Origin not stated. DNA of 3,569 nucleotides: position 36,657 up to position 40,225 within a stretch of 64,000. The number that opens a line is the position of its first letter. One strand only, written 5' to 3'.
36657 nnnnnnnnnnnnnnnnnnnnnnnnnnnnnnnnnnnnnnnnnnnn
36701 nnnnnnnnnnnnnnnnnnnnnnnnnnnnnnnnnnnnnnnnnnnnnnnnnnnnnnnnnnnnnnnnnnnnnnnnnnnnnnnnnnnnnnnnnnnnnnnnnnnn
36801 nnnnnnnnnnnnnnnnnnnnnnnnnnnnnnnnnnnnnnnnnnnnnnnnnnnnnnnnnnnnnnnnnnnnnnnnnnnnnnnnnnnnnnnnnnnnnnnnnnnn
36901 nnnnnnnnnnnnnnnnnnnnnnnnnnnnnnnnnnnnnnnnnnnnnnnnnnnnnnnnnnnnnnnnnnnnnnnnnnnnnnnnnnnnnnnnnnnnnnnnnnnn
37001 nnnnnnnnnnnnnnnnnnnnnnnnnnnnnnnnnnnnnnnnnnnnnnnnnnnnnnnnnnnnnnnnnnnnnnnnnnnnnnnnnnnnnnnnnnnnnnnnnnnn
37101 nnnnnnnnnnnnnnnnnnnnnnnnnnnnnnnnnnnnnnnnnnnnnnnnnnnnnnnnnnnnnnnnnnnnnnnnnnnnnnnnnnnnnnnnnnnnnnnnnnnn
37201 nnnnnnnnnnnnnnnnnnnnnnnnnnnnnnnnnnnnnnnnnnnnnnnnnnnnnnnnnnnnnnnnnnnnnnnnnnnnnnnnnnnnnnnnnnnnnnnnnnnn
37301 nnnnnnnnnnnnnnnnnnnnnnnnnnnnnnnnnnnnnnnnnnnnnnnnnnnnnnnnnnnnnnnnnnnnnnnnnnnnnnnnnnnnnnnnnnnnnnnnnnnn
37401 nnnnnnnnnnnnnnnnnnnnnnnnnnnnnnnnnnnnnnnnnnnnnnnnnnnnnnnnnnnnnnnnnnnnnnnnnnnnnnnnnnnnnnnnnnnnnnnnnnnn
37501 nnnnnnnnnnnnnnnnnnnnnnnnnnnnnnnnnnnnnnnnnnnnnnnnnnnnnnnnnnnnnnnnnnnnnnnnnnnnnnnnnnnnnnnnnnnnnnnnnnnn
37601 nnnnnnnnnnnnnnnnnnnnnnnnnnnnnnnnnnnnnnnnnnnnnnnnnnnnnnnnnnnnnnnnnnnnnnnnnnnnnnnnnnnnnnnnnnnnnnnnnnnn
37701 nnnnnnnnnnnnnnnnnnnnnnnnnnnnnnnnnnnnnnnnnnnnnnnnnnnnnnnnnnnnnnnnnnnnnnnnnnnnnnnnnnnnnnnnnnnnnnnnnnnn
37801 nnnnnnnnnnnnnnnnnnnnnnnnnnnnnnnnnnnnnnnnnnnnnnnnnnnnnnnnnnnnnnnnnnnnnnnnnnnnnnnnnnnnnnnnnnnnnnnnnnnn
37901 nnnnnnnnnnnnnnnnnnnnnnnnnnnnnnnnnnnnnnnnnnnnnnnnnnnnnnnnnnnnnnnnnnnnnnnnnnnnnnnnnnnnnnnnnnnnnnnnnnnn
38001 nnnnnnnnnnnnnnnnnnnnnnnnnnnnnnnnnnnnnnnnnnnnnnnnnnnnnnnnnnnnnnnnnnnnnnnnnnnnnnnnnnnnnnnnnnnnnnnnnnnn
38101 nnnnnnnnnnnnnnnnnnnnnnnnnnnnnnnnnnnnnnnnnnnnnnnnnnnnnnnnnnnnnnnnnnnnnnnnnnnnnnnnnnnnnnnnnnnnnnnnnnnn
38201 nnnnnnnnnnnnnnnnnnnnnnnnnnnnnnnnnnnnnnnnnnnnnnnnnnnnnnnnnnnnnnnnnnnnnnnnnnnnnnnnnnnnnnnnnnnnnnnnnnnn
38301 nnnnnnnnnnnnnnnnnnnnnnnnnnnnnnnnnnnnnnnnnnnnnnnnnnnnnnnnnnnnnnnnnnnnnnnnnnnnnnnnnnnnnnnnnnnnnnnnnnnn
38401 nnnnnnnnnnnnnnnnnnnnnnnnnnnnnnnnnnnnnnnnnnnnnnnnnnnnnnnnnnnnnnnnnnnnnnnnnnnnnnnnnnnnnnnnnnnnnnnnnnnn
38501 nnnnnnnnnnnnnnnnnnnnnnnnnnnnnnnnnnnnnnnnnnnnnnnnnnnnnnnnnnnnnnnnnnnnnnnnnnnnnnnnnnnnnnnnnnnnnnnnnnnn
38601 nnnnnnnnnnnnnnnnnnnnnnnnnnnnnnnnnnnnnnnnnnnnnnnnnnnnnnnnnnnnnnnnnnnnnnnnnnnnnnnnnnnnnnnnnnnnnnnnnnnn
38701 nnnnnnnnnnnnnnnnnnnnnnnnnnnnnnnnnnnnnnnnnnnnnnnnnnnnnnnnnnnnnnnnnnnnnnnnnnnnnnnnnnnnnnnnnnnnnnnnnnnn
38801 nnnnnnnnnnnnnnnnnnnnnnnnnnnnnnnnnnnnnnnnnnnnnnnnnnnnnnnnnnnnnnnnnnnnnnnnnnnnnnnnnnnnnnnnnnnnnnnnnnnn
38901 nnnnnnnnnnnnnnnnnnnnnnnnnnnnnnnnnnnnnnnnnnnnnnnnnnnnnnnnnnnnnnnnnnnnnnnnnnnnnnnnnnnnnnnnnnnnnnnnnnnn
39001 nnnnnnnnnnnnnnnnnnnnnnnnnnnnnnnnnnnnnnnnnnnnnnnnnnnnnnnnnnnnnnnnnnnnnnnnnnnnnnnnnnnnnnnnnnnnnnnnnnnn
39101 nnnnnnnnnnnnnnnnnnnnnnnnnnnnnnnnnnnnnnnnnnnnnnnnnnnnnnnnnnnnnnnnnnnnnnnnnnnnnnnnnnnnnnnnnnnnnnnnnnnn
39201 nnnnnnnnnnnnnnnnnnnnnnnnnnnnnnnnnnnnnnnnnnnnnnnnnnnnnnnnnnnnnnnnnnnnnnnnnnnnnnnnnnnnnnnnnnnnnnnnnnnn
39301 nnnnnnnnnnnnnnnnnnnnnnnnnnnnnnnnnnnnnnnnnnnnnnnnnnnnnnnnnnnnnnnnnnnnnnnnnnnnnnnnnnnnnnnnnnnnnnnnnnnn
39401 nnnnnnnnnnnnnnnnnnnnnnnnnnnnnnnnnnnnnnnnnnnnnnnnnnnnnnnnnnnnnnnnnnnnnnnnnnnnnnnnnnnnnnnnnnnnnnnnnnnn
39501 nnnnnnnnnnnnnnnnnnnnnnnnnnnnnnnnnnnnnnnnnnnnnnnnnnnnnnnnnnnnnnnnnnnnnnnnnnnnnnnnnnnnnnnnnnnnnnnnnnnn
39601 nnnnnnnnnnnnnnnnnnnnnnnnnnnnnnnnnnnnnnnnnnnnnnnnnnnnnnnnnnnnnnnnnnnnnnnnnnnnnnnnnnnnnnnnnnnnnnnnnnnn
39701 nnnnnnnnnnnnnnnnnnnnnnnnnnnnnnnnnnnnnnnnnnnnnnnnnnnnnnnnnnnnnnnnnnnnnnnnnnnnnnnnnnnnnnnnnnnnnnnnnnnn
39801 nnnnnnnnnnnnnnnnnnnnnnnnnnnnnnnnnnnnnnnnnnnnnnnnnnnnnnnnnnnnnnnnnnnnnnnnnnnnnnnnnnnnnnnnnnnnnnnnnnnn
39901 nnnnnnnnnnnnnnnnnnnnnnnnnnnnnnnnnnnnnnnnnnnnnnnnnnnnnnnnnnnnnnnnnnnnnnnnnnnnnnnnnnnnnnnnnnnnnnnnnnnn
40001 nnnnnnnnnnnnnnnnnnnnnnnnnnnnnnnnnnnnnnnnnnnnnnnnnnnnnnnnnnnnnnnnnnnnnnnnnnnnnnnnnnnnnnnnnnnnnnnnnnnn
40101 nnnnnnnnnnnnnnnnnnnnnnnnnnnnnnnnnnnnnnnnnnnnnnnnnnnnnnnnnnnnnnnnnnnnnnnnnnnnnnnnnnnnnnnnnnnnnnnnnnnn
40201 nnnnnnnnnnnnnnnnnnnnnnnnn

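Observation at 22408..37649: Non-canonical phosphonate/organophosphorus neighbourhood: PhnW, PhnY and PhnA split apart and interleaved with seven unassigned enzymes and a sugar-type ABC importer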

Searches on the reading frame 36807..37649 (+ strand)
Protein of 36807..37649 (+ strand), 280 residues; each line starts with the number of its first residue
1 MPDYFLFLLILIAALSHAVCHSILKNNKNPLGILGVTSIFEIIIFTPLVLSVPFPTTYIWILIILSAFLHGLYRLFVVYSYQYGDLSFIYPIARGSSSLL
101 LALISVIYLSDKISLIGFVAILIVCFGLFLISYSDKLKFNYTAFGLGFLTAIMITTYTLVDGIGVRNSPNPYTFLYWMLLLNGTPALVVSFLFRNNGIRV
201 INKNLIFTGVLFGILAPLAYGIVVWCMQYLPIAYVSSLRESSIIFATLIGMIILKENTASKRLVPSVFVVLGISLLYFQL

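Call 4: search_protein_families(library=pfam, proteins=[window:36807-37649:+])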
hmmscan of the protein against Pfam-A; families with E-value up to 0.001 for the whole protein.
window:36807-37649:+ (280 aa): 2 families
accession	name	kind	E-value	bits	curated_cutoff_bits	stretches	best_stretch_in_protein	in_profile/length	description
PF00892.27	EamA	-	3e-15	57.1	28.2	2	146-277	6-134/135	EamA-like transporter family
PF06800.18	Sugar_transport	-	1.6e-06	28.2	26.3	1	37-274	35-268/280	Sugar transport protein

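Call 6: search_protein_families(library=ncbifam, proteins=[window:36807-37649:+], max_evalue=0.01)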
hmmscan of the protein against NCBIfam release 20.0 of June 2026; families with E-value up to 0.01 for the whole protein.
window:36807-37649:+ (280 aa): 2 families
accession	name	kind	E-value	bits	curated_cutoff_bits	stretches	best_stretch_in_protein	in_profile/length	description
TIGR03340.1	phn_DUF6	hypoth_equivalog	1.3e-32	113.7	288.15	1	8-275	4-280/281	phosphonate utilization associated putative membrane protein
TIGR00950.1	2A78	equivalog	3.3e-06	26.7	230.2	1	39-272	27-262/264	carboxylate/amino acid/amine transporter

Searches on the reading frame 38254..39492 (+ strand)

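Call 4: search_protein_families(library=pfam, proteins=[window:38254-39492:+])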
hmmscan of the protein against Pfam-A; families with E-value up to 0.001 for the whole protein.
window:38254-39492:+ (412 aa): 3 families
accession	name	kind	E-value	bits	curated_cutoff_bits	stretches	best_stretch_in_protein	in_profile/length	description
PF07690.21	MFS_1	-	1.4e-28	100.3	33.4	2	11-304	1-313/347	Major Facilitator Superfamily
PF06779.20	MFS_4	-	8.8e-06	25.7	26.3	1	37-351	24-342/364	Uncharacterised MFS-type transporter YbfB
PF05977.19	MFS_3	-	2e-05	23.7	27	1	252-384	64-198/524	Transmembrane secretion effector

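Call 59: search_protein_families(library=ncbifam, proteins=[window:38254-39492:+], max_evalue=0.00001)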
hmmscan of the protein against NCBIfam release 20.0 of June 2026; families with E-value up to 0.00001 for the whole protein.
window:38254-39492:+ (412 aa): 2 families
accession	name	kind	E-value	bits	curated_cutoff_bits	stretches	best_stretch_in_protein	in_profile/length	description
NF002962.0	PRK03633.1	equivalog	3.4e-31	108.7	361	1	9-364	9-361/382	MFS transporter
TIGR00893.1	2A0114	subfamily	8.7e-07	28.2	395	0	247-370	43-160/399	D-galactonate transporter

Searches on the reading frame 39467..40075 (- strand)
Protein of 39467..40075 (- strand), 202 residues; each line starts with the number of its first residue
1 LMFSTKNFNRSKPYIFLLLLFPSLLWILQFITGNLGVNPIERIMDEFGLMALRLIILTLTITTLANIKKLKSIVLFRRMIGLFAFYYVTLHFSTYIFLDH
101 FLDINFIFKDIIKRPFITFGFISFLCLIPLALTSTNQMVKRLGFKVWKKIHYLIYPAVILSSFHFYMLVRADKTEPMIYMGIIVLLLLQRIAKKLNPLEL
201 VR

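Call 4: search_protein_families(library=pfam, proteins=[window:39467-40075:-])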
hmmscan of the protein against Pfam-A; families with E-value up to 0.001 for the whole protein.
window:39467-40075:- (202 aa): 1 family
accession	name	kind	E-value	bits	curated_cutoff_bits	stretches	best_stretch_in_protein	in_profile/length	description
PF01794.25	Ferric_reduct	-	5e-18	65.7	28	1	47-160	1-119/121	Ferric reductase like transmembrane component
